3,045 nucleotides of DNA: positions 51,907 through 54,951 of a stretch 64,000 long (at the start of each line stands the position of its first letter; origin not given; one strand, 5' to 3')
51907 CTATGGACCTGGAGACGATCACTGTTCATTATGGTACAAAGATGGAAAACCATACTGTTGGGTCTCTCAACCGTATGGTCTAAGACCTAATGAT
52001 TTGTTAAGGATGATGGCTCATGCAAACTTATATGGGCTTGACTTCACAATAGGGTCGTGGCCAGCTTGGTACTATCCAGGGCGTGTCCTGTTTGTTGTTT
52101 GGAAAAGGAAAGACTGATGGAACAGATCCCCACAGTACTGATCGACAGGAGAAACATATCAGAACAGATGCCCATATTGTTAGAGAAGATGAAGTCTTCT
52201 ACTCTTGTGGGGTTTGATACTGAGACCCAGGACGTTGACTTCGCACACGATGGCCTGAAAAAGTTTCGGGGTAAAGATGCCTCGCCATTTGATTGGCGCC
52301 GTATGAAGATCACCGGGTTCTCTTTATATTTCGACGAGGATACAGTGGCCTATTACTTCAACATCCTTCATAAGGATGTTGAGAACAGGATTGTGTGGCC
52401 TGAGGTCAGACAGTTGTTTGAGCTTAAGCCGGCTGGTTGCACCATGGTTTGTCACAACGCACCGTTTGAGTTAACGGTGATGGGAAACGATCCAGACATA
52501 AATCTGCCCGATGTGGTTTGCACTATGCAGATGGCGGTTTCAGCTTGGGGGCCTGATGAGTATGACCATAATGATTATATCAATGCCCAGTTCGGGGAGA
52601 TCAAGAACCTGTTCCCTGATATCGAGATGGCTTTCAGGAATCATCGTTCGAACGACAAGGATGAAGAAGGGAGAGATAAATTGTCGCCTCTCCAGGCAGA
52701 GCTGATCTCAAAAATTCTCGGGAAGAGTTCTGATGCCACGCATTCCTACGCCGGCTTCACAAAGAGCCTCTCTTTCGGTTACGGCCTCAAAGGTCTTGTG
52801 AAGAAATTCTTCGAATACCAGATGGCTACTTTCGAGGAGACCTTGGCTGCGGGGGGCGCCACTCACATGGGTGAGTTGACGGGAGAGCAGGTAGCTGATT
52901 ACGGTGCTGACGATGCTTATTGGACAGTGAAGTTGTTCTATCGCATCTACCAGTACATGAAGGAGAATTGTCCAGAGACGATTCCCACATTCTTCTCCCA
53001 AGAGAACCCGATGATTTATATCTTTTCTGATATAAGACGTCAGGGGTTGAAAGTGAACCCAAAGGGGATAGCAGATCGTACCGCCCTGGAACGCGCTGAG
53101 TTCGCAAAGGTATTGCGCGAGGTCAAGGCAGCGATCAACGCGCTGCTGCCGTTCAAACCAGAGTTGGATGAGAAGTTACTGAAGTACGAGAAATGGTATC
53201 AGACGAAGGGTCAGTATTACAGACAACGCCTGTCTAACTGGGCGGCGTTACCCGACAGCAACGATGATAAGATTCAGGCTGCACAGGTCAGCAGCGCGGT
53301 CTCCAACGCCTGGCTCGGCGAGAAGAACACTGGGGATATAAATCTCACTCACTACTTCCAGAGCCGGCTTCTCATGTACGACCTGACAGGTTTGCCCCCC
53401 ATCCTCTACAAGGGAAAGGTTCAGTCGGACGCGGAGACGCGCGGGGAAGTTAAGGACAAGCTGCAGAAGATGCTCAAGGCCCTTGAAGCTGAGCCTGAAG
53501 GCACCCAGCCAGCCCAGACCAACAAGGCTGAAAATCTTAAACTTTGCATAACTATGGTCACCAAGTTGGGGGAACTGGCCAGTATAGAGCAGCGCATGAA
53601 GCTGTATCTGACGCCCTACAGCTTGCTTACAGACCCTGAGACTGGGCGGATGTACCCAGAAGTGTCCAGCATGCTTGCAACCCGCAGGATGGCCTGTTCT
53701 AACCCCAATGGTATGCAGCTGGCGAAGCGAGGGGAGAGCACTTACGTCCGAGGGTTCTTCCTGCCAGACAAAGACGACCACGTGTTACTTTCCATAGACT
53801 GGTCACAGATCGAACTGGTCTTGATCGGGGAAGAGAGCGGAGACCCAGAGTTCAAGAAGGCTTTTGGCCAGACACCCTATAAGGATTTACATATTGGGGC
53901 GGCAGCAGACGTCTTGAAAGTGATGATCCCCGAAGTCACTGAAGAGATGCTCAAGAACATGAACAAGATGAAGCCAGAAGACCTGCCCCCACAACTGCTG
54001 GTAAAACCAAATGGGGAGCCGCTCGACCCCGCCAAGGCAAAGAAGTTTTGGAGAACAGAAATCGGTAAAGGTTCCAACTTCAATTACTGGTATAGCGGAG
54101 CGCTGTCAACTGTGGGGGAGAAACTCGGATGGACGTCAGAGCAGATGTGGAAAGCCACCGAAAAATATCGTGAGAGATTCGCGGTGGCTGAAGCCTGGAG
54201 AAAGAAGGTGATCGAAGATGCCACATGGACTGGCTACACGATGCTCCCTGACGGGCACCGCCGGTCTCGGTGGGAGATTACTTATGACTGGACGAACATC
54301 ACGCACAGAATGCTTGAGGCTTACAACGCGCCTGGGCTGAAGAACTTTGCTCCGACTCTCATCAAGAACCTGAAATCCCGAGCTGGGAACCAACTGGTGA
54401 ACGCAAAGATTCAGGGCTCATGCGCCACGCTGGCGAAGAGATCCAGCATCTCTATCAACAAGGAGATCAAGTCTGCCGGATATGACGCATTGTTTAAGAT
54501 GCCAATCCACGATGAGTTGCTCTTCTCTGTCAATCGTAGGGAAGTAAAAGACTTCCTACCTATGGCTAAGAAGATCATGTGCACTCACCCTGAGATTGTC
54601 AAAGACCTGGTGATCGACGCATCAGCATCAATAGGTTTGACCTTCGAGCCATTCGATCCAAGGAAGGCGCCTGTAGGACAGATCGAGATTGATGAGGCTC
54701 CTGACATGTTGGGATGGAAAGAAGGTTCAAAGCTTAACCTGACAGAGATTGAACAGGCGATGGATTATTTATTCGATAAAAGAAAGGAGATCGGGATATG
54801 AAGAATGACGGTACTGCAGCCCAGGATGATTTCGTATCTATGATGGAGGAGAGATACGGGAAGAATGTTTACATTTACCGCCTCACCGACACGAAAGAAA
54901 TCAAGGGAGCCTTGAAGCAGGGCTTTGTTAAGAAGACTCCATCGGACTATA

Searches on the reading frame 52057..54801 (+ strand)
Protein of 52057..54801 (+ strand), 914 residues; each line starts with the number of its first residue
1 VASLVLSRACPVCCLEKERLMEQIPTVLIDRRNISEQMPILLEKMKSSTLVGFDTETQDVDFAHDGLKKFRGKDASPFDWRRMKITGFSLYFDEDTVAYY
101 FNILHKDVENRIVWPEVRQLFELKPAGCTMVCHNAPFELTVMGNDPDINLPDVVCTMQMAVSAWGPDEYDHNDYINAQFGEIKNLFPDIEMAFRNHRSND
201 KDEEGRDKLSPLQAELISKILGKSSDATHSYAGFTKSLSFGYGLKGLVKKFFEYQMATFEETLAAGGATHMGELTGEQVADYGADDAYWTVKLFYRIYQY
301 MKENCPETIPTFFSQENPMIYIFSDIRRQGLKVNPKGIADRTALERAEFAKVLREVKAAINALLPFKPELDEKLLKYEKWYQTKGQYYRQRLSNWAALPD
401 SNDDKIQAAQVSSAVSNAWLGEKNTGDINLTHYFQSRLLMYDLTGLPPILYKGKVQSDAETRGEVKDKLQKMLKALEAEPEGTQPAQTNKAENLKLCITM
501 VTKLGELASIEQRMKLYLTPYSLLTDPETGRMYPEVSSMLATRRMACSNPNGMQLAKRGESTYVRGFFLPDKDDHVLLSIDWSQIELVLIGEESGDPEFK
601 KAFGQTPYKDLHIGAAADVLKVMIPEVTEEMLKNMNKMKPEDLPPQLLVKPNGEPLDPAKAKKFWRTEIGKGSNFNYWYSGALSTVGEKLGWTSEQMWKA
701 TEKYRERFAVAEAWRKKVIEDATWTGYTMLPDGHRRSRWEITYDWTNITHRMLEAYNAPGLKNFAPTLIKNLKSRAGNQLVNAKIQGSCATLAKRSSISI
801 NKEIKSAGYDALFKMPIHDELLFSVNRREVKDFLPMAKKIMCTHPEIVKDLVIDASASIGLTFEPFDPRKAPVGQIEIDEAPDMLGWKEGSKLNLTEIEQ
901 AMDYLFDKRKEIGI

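Call 8: search_protein_families(library=phrogs, proteins=[window:52057-54801:+])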
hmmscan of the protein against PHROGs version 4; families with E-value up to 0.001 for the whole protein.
window:52057-54801:+ (914 aa): 5 families
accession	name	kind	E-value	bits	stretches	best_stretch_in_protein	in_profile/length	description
phrog_17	-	DNA, RNA and nucleotide metabolism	1.4e-67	229.7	1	39-861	663-1228/1445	DNA polymerase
phrog_2573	-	DNA, RNA and nucleotide metabolism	3.2e-19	70.3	1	666-849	86-253/336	DNA polymerase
phrog_5995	-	DNA, RNA and nucleotide metabolism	7.6e-14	52.8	1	680-846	7-149/236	DNA polymerase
phrog_12241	-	DNA, RNA and nucleotide metabolism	3.7e-07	30.5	0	241-373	238-371/502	DNA polymerase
phrog_192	-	DNA, RNA and nucleotide metabolism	8.3e-05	23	0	103-166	162-229/397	DNA polymerase exonuclease subunit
